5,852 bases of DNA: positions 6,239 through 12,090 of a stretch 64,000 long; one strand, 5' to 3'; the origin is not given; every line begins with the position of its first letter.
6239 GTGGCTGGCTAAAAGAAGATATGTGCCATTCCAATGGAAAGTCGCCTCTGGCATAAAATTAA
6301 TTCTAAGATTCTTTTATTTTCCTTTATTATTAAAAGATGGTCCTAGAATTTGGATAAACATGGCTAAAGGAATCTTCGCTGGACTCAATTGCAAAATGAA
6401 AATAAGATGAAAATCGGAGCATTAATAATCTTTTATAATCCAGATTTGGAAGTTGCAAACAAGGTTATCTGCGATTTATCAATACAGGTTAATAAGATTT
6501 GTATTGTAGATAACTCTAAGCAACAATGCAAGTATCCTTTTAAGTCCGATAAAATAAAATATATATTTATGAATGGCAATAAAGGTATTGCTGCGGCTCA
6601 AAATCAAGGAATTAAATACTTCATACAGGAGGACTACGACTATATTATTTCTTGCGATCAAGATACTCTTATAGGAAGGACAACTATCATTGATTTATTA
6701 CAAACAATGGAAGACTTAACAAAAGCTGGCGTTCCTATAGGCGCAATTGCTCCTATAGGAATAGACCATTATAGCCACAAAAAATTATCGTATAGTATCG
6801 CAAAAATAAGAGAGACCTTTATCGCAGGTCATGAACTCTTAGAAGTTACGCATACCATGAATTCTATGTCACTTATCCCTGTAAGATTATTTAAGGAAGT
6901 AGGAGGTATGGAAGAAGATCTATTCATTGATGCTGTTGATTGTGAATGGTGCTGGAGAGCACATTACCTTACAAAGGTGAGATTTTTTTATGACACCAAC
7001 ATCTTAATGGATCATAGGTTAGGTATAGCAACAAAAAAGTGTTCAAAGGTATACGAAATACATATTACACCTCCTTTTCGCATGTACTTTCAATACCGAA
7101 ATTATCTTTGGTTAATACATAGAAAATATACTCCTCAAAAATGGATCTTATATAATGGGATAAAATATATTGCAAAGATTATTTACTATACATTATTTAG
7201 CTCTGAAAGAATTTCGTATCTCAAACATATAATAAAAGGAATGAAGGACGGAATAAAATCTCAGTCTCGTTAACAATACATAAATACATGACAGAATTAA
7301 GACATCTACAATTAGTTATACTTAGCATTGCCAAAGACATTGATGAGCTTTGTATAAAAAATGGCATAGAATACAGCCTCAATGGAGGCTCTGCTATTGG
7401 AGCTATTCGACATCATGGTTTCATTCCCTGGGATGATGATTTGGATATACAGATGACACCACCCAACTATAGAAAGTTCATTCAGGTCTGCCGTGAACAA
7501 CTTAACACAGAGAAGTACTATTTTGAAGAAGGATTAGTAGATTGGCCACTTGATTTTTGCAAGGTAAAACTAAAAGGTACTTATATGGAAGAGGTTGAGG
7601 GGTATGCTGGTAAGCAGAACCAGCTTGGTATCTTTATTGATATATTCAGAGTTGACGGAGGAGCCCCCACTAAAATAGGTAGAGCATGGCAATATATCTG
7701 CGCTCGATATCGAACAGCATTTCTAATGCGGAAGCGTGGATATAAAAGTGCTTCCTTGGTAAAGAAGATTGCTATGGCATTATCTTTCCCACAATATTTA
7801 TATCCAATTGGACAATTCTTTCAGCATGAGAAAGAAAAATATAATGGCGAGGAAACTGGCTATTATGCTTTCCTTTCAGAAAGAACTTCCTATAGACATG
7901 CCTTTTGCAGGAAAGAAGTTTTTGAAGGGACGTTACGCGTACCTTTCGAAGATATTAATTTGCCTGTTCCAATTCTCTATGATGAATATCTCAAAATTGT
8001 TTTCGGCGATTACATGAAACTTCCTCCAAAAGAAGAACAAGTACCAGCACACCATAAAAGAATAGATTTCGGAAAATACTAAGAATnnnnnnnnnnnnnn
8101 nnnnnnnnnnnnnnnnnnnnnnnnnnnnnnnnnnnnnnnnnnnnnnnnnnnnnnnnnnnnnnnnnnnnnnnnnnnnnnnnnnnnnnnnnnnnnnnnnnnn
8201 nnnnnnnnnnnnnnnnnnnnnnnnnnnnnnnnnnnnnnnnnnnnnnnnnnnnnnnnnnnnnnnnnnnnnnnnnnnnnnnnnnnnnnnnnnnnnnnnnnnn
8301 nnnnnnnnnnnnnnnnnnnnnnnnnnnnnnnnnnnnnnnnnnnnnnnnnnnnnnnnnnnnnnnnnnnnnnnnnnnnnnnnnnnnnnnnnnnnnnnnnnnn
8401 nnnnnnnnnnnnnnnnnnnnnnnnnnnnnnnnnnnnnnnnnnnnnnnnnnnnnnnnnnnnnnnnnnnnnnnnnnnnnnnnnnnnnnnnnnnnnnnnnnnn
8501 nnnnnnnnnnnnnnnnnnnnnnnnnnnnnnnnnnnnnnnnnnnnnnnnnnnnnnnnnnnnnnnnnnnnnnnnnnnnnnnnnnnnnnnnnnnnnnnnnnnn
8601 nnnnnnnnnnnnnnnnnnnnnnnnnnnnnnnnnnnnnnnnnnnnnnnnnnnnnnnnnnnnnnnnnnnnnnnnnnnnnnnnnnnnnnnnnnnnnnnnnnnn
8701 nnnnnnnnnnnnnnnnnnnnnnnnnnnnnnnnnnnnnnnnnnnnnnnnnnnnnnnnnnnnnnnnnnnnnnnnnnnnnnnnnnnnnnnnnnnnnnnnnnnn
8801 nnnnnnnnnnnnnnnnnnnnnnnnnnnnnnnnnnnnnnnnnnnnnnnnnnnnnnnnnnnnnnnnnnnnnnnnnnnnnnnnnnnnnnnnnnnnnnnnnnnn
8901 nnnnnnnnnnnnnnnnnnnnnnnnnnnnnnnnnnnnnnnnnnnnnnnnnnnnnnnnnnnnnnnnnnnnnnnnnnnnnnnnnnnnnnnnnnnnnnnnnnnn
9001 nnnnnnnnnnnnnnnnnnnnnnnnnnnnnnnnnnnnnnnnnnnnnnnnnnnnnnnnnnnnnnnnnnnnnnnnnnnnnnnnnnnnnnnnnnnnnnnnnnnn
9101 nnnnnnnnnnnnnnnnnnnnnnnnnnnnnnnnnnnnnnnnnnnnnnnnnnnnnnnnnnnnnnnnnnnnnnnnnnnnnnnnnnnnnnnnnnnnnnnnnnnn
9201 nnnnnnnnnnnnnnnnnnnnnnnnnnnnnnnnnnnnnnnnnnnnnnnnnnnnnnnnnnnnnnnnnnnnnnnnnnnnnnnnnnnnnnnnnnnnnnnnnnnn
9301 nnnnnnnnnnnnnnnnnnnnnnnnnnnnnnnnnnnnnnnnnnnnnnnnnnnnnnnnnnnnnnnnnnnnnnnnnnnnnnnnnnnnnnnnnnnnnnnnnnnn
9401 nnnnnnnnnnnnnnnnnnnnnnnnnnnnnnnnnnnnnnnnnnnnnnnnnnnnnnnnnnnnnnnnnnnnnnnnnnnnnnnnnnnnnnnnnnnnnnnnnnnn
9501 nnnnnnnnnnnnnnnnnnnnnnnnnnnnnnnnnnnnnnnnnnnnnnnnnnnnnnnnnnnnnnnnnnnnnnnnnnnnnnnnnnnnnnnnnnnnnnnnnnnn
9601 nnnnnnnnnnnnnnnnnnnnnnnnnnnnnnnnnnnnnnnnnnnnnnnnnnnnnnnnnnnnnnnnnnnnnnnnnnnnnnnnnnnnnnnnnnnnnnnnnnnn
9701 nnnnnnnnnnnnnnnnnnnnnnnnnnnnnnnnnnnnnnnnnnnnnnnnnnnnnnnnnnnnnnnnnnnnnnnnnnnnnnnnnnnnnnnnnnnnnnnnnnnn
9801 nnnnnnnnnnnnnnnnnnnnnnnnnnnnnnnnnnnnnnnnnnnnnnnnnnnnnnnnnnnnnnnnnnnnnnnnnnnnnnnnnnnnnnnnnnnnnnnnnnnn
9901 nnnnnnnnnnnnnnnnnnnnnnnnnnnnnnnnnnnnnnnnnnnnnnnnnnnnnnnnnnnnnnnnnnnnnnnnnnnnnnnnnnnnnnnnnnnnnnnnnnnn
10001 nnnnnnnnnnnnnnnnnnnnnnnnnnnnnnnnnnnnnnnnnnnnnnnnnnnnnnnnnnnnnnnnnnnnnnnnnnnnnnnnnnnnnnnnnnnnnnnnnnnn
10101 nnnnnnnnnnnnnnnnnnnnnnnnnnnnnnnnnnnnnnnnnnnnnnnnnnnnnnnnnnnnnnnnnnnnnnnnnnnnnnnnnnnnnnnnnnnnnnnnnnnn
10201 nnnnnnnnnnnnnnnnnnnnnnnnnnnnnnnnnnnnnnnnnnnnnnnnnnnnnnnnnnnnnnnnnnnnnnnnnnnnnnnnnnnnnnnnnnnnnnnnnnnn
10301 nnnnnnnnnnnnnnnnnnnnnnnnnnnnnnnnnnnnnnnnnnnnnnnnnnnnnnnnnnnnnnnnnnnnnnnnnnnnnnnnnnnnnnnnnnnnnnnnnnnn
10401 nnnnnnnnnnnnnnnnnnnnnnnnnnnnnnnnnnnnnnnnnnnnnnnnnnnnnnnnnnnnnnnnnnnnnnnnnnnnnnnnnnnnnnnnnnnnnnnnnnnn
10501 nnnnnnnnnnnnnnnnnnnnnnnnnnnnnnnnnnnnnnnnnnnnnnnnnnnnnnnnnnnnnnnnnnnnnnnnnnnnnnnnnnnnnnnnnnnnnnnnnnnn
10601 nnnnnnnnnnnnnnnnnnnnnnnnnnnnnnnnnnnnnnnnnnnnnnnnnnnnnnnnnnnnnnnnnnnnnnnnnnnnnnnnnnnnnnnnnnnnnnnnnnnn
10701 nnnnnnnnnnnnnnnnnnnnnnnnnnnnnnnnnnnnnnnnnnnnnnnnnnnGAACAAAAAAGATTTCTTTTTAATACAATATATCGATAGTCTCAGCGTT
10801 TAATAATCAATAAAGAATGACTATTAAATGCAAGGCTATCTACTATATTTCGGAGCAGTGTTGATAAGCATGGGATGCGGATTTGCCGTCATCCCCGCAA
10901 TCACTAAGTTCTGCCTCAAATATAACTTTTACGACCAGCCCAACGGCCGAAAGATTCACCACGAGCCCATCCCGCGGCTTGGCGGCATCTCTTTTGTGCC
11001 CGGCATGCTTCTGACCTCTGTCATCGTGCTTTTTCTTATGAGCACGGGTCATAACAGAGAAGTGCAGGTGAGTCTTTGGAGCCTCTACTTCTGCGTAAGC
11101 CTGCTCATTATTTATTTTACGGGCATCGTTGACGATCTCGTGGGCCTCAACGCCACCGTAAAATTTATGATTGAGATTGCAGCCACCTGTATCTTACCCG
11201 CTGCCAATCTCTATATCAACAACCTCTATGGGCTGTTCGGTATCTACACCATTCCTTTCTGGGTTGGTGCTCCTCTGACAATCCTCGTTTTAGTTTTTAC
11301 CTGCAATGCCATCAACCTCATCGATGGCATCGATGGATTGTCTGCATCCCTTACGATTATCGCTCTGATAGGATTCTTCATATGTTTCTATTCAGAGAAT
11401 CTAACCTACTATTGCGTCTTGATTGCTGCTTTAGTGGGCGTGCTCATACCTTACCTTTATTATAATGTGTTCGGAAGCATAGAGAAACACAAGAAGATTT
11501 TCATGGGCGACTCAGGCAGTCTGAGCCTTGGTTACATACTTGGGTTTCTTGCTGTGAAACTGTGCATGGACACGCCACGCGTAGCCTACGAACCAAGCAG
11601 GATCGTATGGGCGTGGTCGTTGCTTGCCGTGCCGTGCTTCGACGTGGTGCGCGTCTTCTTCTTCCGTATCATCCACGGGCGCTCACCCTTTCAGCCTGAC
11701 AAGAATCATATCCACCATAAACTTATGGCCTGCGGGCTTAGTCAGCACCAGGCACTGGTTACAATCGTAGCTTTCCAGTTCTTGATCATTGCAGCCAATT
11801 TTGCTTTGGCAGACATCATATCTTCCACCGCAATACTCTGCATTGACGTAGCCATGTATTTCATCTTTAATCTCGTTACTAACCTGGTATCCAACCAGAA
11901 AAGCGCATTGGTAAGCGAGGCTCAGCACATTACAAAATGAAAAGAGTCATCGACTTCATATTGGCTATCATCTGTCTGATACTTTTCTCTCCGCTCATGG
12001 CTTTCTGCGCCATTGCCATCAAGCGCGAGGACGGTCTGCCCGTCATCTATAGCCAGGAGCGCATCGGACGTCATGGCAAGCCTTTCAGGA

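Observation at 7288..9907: LicD plus a cytidylyltransferase-PLP fusion: a kinase-free route to a CDP-amino-alcohol glycan decoration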

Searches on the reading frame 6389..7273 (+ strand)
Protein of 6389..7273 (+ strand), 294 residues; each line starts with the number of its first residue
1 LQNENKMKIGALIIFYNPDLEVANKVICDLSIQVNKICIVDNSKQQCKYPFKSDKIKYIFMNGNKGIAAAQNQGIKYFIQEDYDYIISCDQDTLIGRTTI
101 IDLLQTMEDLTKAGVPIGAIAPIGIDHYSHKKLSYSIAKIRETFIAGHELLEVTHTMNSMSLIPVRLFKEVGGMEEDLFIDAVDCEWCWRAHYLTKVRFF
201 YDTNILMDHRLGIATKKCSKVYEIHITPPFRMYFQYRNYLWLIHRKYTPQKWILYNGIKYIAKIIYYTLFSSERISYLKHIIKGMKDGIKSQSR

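Call 3: search_protein_families(library=pfam, proteins=[window:6389-7273:+])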
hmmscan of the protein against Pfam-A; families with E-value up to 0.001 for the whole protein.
window:6389-7273:+ (294 aa): 1 family
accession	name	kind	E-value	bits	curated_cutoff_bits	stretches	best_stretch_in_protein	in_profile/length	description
PF00535.33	Glycos_transf_2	-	8.9e-09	35.9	23.3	1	37-171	30-167/168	Glycosyl transferase family 2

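Call 4: search_protein_families(library=ncbifam, proteins=[window:6389-7273:+])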
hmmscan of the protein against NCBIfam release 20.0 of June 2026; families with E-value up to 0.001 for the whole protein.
window:6389-7273:+ (294 aa): 1 family
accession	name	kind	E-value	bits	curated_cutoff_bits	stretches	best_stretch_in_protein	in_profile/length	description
TIGR01556.1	rhamnosyltran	subfamily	1.5e-47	162.2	200.55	1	14-288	1-281/281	rhamnosyltransferase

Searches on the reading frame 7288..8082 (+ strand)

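Call 3: search_protein_families(library=pfam, proteins=[window:7288-8082:+])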
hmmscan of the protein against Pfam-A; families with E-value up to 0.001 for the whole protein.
window:7288-8082:+ (264 aa): 1 family
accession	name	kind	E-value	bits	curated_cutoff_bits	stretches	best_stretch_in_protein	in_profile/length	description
PF04991.19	LicD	-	1.6e-36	127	22.6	1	22-240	1-227/227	LicD family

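Call 4: search_protein_families(library=ncbifam, proteins=[window:7288-8082:+])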
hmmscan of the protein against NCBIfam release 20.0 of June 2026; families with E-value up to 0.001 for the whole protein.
window:7288-8082:+ (264 aa): 1 family
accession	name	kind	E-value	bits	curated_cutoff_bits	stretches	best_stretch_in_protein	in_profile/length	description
NF045866.1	GGPL_Ptran_Mf1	equivalog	3.4e-17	63.4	225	1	12-251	6-230/240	diacylglycerol cholinephosphotransferase Mf1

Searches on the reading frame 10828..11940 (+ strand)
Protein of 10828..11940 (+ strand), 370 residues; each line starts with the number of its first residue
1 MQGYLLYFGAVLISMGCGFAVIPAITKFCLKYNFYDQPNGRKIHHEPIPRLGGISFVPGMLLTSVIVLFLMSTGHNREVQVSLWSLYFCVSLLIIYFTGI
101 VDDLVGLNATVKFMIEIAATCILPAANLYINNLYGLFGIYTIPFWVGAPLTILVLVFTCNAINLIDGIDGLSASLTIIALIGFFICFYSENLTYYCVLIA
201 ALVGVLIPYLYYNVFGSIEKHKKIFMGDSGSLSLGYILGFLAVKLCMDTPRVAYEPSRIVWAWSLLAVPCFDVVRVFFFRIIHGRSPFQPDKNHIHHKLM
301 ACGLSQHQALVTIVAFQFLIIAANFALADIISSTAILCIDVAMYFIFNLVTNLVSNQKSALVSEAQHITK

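Call 3: search_protein_families(library=pfam, proteins=[window:10828-11940:+])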
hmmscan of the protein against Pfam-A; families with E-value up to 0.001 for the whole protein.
window:10828-11940:+ (370 aa): 1 family
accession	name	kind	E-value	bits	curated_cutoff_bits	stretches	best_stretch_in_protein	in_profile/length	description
PF00953.26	Glycos_transf_4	-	5e-32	111.6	27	1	87-244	3-158/160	Glycosyl transferase family 4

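Call 4: search_protein_families(library=ncbifam, proteins=[window:10828-11940:+])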
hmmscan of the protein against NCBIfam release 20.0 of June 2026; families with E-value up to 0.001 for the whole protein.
window:10828-11940:+ (370 aa): 3 families
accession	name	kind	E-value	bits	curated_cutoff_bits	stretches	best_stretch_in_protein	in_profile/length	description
TIGR02380.1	ECA_wecA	exception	1.8e-47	162.2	326.05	1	19-352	12-334/346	UDP-N-acetylglucosamine--undecaprenyl-phosphate N-acetylglucosaminephosphotransferase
NF053644.1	MraY_archaea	equivalog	3.7e-15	56.1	450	1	142-314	178-329/340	pseudomurein biosynthesis MraY family phospho-N-acetylmuramoyl-pentapeptide-transferase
TIGR00445.1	mraY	equivalog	6.5e-15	55.4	192.05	1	22-244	9-244/321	phospho-N-acetylmuramoyl-pentapeptide-transferase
